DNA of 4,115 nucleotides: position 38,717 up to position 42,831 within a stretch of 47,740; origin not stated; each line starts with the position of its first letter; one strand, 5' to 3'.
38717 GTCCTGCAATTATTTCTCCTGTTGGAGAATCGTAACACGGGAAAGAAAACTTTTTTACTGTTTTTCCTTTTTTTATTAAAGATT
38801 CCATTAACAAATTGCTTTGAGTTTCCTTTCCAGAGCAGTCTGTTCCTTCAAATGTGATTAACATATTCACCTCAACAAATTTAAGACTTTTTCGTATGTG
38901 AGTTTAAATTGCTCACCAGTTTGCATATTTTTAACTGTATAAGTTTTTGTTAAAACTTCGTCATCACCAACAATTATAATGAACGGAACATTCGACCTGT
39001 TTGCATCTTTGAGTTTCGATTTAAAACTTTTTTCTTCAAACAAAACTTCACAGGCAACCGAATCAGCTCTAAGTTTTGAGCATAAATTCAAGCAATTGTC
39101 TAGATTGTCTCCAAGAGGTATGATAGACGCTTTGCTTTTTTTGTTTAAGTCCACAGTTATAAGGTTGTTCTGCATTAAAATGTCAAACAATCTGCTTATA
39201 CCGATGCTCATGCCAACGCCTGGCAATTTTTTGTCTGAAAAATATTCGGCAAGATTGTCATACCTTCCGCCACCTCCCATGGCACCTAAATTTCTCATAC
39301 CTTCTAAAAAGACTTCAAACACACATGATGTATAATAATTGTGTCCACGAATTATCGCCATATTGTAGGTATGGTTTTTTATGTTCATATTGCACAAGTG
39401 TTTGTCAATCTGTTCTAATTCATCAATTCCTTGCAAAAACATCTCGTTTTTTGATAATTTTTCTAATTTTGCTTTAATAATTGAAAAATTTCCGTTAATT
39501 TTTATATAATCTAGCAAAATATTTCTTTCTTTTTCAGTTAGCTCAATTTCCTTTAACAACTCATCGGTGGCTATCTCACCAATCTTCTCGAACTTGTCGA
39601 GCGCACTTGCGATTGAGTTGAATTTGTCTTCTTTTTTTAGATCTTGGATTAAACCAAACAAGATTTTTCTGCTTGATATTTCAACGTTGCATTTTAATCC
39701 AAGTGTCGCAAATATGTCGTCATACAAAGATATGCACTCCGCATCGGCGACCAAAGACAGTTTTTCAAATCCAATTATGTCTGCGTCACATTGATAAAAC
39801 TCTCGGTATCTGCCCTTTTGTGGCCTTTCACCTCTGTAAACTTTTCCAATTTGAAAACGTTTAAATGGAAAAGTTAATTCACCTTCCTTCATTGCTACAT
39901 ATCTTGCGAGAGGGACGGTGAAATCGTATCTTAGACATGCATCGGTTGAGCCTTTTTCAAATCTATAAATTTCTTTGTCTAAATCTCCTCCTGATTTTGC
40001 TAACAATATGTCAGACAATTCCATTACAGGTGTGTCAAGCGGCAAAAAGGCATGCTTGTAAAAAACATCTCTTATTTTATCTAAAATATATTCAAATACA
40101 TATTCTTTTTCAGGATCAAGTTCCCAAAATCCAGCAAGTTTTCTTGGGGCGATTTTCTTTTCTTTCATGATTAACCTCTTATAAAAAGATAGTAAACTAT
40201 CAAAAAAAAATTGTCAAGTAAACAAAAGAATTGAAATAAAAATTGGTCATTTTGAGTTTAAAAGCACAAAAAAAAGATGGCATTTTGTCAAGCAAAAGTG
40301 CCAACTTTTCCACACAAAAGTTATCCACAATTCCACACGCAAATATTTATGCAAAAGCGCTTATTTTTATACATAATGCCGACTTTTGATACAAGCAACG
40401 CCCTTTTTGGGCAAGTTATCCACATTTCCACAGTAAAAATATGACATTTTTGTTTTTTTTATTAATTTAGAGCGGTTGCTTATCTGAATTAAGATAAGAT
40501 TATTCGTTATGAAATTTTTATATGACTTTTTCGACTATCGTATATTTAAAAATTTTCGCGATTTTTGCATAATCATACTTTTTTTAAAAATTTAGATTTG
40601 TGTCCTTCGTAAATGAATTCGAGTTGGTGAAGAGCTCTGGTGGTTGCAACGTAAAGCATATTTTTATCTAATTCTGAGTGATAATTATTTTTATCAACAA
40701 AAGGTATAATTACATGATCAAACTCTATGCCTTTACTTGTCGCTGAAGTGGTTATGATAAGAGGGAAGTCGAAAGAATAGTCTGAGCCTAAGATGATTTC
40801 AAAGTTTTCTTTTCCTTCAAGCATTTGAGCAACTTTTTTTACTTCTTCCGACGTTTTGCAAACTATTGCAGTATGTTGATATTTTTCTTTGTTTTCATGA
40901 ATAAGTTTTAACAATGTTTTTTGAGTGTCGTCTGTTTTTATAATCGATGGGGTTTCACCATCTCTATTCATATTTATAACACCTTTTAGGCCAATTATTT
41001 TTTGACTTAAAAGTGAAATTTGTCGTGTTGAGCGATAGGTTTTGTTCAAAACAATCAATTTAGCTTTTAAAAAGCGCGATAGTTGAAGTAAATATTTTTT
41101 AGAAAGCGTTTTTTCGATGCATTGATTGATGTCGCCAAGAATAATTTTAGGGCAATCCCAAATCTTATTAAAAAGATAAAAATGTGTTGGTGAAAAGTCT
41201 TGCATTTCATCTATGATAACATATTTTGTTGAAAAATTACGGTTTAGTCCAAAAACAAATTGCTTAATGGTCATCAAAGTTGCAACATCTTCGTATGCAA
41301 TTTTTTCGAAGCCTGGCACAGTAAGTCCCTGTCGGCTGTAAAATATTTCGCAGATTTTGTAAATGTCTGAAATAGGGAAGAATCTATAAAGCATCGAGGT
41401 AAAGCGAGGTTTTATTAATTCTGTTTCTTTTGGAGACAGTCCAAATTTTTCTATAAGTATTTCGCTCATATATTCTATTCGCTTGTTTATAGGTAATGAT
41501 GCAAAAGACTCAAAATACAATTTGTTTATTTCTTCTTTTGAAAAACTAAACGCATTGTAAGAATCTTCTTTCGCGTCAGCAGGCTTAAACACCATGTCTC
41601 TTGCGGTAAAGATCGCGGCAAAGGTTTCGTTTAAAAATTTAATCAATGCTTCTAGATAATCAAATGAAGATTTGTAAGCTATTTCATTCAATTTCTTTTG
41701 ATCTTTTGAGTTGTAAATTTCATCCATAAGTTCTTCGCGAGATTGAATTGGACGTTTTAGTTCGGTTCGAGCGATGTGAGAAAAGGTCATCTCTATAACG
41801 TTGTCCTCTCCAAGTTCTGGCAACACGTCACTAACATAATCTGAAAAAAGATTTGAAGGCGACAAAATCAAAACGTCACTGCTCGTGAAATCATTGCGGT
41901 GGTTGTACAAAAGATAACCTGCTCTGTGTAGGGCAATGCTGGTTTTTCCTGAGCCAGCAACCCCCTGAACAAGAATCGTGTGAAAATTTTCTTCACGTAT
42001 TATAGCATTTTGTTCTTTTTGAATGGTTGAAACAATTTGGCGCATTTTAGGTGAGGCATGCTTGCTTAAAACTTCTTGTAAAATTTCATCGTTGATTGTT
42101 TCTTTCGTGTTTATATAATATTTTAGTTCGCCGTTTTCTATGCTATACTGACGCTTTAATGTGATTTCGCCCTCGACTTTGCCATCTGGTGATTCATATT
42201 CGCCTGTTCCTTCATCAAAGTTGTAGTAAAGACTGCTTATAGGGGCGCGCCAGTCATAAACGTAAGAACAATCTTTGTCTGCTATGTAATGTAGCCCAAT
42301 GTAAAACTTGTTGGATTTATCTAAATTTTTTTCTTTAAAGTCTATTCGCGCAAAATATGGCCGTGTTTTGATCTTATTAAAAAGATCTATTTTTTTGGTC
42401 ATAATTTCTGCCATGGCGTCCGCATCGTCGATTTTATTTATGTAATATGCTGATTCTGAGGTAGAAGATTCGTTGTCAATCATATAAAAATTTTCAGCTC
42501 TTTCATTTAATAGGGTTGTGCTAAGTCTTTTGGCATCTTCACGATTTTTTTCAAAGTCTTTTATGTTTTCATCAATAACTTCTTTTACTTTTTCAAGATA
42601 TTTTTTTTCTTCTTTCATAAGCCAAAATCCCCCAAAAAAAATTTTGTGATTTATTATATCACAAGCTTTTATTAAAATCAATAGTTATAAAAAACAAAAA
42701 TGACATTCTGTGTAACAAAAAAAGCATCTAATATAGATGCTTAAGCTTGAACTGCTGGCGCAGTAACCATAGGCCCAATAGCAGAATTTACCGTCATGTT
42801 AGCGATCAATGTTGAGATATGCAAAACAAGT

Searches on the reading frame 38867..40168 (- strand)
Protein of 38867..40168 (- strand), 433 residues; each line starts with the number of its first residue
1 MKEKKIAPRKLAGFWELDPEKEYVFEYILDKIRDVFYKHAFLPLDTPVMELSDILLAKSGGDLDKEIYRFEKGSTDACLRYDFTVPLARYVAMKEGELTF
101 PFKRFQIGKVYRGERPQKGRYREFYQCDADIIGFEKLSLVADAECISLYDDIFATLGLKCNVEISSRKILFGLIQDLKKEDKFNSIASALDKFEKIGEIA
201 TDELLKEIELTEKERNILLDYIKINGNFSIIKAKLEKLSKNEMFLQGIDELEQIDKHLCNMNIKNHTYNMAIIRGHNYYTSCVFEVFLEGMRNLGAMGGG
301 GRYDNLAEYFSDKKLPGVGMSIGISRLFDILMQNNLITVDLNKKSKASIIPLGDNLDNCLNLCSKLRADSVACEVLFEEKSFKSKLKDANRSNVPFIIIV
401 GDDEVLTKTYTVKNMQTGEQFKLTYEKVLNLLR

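Call 24: search_protein_families(library=pfam, proteins=[window:38867-40168:-])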
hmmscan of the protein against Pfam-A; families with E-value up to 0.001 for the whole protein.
window:38867-40168:- (433 aa): 4 families
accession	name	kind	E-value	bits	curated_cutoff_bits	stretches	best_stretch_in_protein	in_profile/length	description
PF13393.11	tRNA-synt_His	-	1.2e-38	133.5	25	1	13-327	1-308/308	Histidyl-tRNA synthetase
PF03129.25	HGTP_anticodon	-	7.2e-15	55.4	21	1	347-432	2-91/94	Anticodon binding domain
PF00587.30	tRNA-synt_2b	-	7.2e-11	42.9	29.3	1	94-295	31-129/179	tRNA synthetase class II core domain (G, H, P, S and T)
PF00152.25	tRNA-synt_2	-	1.8e-05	24.4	25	0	104-160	94-144/308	tRNA synthetases class II (D, K and N)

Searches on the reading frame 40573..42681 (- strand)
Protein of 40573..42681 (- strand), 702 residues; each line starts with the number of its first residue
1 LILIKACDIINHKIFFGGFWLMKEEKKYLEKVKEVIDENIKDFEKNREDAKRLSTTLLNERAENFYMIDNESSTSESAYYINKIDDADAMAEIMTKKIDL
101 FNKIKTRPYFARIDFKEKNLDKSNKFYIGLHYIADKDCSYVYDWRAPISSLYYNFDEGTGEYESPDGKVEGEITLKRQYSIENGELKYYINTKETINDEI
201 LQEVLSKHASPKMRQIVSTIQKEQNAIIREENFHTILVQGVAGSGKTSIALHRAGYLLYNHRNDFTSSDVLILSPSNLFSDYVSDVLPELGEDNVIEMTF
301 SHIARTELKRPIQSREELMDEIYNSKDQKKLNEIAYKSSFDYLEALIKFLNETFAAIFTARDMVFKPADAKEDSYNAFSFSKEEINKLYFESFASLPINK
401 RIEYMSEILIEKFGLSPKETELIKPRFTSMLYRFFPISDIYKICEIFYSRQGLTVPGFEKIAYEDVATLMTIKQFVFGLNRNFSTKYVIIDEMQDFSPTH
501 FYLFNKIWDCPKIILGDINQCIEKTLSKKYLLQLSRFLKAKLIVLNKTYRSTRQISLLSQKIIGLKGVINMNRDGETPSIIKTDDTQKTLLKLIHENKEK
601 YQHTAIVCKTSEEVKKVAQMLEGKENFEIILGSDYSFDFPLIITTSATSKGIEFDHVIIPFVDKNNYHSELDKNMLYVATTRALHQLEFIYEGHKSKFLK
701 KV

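Call 24: search_protein_families(library=pfam, proteins=[window:40573-42681:-])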
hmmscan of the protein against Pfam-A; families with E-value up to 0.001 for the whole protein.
window:40573-42681:- (702 aa): 6 families
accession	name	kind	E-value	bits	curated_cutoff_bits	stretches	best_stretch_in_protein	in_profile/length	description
PF01443.25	Viral_helicase1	-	4.9e-11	43.3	21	1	471-690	46-227/228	Viral superfamily 1 RNA helicase core domain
PF00580.27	UvrD-helicase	-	1.4e-09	38.4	23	1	222-522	3-252/271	UvrD/REP helicase N-terminal domain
PF13538.12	UvrD_C_2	-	2.7e-08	34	27.4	1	643-687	4-49/52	UvrD-like helicase C-terminal domain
PF13361.12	UvrD_C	-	9.2e-08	32.3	25.6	2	543-636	1-105/350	UvrD-like helicase C-terminal domain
PF13245.12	AAA_19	-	6.2e-07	30.1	25.1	1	225-523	3-131/134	AAA domain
PF00270.35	DEAD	-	0.00095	19.4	26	0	220-293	3-71/167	DEAD/DEAH box helicase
